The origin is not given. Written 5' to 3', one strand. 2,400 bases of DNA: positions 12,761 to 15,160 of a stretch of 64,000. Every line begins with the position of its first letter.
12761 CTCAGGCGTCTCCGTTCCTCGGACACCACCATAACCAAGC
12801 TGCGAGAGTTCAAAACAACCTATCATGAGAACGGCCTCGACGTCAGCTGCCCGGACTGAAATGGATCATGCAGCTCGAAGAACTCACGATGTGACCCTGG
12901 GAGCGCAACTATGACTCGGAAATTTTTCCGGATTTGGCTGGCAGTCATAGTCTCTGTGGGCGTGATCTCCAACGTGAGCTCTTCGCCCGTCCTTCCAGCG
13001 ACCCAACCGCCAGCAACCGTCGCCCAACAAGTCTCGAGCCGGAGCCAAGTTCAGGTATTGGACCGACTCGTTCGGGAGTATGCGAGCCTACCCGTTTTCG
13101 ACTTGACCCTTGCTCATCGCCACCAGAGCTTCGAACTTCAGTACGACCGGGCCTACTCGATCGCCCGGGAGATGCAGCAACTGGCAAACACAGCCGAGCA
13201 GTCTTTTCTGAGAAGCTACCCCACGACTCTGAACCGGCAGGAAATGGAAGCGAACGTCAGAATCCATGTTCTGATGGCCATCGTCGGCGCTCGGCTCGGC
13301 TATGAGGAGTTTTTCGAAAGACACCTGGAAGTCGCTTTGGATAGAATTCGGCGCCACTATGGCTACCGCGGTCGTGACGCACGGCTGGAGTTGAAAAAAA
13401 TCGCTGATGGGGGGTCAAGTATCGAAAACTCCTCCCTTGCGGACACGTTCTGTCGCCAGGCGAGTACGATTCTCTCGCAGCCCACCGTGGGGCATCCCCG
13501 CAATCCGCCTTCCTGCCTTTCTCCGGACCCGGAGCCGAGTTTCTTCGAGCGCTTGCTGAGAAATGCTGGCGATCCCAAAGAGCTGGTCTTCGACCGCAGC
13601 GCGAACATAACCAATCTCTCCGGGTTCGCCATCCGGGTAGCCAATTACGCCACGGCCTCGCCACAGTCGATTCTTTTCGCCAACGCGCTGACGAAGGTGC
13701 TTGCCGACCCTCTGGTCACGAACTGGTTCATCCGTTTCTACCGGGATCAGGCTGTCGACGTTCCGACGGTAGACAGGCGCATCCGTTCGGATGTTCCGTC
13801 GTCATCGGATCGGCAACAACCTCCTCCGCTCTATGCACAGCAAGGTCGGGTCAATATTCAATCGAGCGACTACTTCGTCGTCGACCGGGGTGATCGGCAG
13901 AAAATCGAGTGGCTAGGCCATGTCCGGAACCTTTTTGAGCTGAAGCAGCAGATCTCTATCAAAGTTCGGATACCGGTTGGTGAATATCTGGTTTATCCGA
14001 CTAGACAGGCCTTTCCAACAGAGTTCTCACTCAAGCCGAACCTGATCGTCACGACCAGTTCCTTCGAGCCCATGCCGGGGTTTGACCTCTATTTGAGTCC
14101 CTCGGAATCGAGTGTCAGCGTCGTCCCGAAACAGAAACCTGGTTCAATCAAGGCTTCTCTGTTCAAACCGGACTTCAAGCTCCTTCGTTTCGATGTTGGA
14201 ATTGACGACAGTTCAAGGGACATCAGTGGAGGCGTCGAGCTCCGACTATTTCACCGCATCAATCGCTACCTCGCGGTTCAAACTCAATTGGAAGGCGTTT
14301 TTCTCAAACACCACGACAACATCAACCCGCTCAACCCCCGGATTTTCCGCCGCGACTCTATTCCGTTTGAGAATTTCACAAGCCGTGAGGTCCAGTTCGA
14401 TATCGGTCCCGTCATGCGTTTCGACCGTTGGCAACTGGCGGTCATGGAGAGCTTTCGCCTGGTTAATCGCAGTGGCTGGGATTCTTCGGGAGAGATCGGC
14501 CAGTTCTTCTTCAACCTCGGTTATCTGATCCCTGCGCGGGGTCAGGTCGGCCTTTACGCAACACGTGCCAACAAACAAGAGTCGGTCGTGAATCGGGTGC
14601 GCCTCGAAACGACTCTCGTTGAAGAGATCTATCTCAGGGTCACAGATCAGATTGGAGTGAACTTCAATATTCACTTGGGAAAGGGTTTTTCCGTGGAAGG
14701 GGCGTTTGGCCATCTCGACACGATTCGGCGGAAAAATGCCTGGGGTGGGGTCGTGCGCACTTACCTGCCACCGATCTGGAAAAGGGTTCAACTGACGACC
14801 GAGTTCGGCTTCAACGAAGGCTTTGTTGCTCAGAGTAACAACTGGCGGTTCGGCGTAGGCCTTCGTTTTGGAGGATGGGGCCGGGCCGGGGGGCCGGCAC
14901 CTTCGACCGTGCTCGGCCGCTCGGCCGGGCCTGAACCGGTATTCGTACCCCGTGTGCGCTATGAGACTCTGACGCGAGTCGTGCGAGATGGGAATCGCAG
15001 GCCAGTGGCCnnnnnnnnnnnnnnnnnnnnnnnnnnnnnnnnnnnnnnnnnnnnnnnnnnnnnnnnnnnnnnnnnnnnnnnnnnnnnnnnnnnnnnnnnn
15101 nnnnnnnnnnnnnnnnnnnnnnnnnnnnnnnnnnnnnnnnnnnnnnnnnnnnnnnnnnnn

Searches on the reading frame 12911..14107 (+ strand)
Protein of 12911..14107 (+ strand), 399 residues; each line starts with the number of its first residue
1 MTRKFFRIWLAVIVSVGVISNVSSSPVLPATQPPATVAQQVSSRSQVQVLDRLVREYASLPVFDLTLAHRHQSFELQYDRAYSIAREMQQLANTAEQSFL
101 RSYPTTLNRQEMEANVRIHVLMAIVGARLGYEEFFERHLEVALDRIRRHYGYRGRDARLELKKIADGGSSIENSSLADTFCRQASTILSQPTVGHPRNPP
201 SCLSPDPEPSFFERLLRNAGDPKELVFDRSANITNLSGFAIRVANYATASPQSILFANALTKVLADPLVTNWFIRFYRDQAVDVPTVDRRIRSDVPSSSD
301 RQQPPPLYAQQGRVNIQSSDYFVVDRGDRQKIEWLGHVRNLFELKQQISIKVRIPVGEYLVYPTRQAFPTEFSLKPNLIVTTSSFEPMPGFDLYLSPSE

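Call 75: search_protein_families(library=pfam, proteins=[window:12911-14107:+], max_evalue=10)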
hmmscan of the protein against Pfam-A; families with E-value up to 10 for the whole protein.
window:12911-14107:+ (399 aa): 2 families
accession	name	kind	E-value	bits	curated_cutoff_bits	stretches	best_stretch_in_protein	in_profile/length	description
PF14067.11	LssY_C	-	0.11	12.5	25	1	38-81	42-87/188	LssY C-terminus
PF03451.21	HELP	-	0.22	11.5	27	1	149-162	11-24/40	HELP motif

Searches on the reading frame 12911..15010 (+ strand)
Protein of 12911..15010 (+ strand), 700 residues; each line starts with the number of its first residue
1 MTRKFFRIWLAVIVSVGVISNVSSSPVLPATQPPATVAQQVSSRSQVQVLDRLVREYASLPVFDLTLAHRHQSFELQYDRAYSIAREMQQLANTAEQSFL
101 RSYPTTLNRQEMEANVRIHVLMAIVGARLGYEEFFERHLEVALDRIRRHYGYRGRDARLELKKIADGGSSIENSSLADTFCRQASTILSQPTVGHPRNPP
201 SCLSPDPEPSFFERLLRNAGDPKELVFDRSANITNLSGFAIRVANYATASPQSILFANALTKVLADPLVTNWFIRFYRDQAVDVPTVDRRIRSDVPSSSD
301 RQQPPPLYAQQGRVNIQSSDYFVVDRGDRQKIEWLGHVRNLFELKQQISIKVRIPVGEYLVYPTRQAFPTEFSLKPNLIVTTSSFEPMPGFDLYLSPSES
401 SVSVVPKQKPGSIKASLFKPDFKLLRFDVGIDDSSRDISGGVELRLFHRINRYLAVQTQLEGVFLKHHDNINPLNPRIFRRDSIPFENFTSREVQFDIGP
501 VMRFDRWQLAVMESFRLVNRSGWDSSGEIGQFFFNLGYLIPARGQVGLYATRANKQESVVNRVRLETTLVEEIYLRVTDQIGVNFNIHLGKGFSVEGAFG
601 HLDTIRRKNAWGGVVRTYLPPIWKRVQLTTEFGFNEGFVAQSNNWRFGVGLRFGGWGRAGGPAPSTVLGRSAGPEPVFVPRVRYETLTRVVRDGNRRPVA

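Call 32: find_homologous_proteins(query=window:12911-15010:+)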
Query window:12911-15010:+ (700 aa): 3 proteins with E <= 0.001 among 8000 candidates.
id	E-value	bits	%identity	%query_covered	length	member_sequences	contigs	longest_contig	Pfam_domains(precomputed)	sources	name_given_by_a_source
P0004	0.0e+0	1420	90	100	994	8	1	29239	-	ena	-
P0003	0.0e+0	1418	90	100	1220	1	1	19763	-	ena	-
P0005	4.6e-207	708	100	45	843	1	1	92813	-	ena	-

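Call 45: search_protein_representatives(protein=window:12911-15010:+)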
Query: 700 residues. Proteins with E-value up to 0.001 (for the whole library): 129; up to 1e-10: 82; up to 1e-30: 19. The best 129 are listed.
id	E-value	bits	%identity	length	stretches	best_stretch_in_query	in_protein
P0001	0.0e+00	1587.7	100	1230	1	1-700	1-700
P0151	1.2e-143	496.3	46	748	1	29-700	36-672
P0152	9.2e-140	483.4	46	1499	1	75-700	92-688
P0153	3.9e-132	458.2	43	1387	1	29-700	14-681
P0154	6.6e-129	447.6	43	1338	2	33-589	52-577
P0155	9.6e-126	437.1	42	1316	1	47-700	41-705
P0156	7.5e-95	335.0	46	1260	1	305-700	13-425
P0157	1.0e-90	321.4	39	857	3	309-700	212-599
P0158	4.1e-78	279.7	40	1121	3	313-700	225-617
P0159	5.8e-78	279.2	36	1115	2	313-700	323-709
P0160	1.6e-75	271.2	43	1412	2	318-700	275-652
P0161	6.2e-74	265.9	38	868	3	318-700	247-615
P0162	1.9e-64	234.5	37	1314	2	224-700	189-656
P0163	1.7e-63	231.4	37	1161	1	225-700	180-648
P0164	2.4e-63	230.9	34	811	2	311-691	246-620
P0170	2.1e-27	112.1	39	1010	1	491-700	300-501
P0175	7.3e-25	103.7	36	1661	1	417-700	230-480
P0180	2.8e-24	101.8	39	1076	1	492-700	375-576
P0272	1.4e-04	36.7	32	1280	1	492-685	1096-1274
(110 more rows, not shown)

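Call 49: search_protein_families(library=pfam, proteins=[P0152, P0153, P0160, P0170, P0175, P0180, P0272], max_evalue=0.001)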
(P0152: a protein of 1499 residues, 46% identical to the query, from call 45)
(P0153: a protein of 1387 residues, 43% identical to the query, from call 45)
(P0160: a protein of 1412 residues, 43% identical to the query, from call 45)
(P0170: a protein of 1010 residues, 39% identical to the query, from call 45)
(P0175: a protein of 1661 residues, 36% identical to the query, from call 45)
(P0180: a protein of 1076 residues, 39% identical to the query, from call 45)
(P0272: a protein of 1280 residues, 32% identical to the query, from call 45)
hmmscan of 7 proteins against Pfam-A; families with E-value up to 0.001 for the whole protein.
P0152 (1499 aa): 2 families
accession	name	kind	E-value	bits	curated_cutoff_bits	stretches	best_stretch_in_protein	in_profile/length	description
PF22352.2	K319L-like_PKD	-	1.7e-11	44.4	27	1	690-766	1-76/84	K319L-like, PKD domain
PF18911.6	PKD_4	-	0.00092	19.7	27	1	683-767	1-77/85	PKD domain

P0153 (1387 aa): 1 family
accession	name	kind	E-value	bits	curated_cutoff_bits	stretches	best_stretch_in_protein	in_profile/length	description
PF22352.2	K319L-like_PKD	-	6e-08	33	27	0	1009-1034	59-84/84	K319L-like, PKD domain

P0160 (1412 aa): 7 families
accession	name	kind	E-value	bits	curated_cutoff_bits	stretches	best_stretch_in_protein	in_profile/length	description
PF22352.2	K319L-like_PKD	-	2.3e-12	47.2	27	1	661-737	7-83/84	K319L-like, PKD domain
PF13895.12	Ig_2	-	1.4e-05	25.6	27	0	1213-1243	49-79/79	Immunoglobulin domain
PF17963.7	Big_9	-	1.6e-05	26.1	23.6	0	647-736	1-88/89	Bacterial Ig domain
PF21027.3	Sde0182_C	-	5.7e-05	24.1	27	1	667-699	1-28/83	Cellulose-binding protein Sde0182, C-terminal domain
PF18911.6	PKD_4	-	9e-05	22.9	27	1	647-737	1-84/85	PKD domain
PF24528.1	Ig_ADGRF3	-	0.00024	21.7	27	0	1268-1325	35-90/91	Adhesion G-protein coupled receptor F3-like, Ig-like domain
PF06486.16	DUF1093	-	0.00031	21.8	26.3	0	889-912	30-52/81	Protein of unknown function (DUF1093)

P0170 (1010 aa): 7 families
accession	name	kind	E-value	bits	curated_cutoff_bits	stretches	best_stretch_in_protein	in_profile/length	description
PF22352.2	K319L-like_PKD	-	2.9e-25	88.5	27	2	506-583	4-83/84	K319L-like, PKD domain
PF00691.25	OmpA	-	1.7e-16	60.8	27.2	1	38-130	2-97/98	OmpA family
PF18911.6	PKD_4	-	1.6e-14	54.1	27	2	496-582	1-83/85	PKD domain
PF17963.7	Big_9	-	9.4e-12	46.1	23.6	2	496-583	1-89/89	Bacterial Ig domain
PF21027.3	Sde0182_C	-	8.8e-09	36.3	27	1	515-571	2-52/83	Cellulose-binding protein Sde0182, C-terminal domain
PF02010.21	REJ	-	9.9e-07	28.1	25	1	513-629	100-245/452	REJ domain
PF07679.22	I-set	-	0.00013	22.4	23.7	0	715-743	62-90/90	Immunoglobulin I-set domain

P0175 (1661 aa): 5 families
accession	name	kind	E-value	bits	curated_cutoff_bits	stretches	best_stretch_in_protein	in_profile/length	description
PF22352.2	K319L-like_PKD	-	3.2e-20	72.3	27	2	482-563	1-83/84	K319L-like, PKD domain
PF00691.25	OmpA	-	6.8e-16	58.9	27.2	1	31-124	2-98/98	OmpA family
PF18911.6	PKD_4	-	3.8e-13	49.7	27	2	1567-1657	1-85/85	PKD domain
PF17963.7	Big_9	-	4.1e-08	34.4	23.6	1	1567-1655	1-88/89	Bacterial Ig domain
PF21027.3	Sde0182_C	-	6.1e-05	24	27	0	493-519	1-27/83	Cellulose-binding protein Sde0182, C-terminal domain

P0180 (1076 aa): 5 families
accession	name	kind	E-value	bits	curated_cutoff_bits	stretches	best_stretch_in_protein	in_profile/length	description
PF22352.2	K319L-like_PKD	-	8.2e-30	103.1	27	2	587-658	11-83/84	K319L-like, PKD domain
PF00691.25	OmpA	-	4.7e-14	53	27.2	1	50-142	2-97/98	OmpA family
PF18911.6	PKD_4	-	1.6e-09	38.1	27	2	572-657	2-83/85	PKD domain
PF21027.3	Sde0182_C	-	8.4e-06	26.7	27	0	590-698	2-74/83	Cellulose-binding protein Sde0182, C-terminal domain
PF17963.7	Big_9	-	1.2e-05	26.6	23.6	1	581-658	9-89/89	Bacterial Ig domain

P0272 (1280 aa): 5 families
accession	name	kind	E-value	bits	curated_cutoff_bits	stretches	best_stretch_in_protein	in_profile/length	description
PF22544.2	HYDIN_VesB_CFA65-like_Ig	-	2.3e-24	86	25.5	3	937-1031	7-99/100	HYDIN/CFA65/VesB-like, Ig-like domain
PF15780.11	ASH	-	1.1e-18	67.6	27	2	940-1020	14-93/98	Abnormal spindle-like microcephaly-assoc'd, ASPM-SPD-2-Hydin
PF22073.2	Cep192_D4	-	9.8e-15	55.2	35.5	1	942-1028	13-106/112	Cep192 domain 4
PF07610.17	DUF1573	-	6.1e-12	45.9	26.1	0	851-923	25-94/98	Protein of unknown function (DUF1573)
PF12371.14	TMEM131_like_N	-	5.1e-07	30.3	28.8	0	934-1015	2-82/84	Transmembrane protein 131-like N-terminal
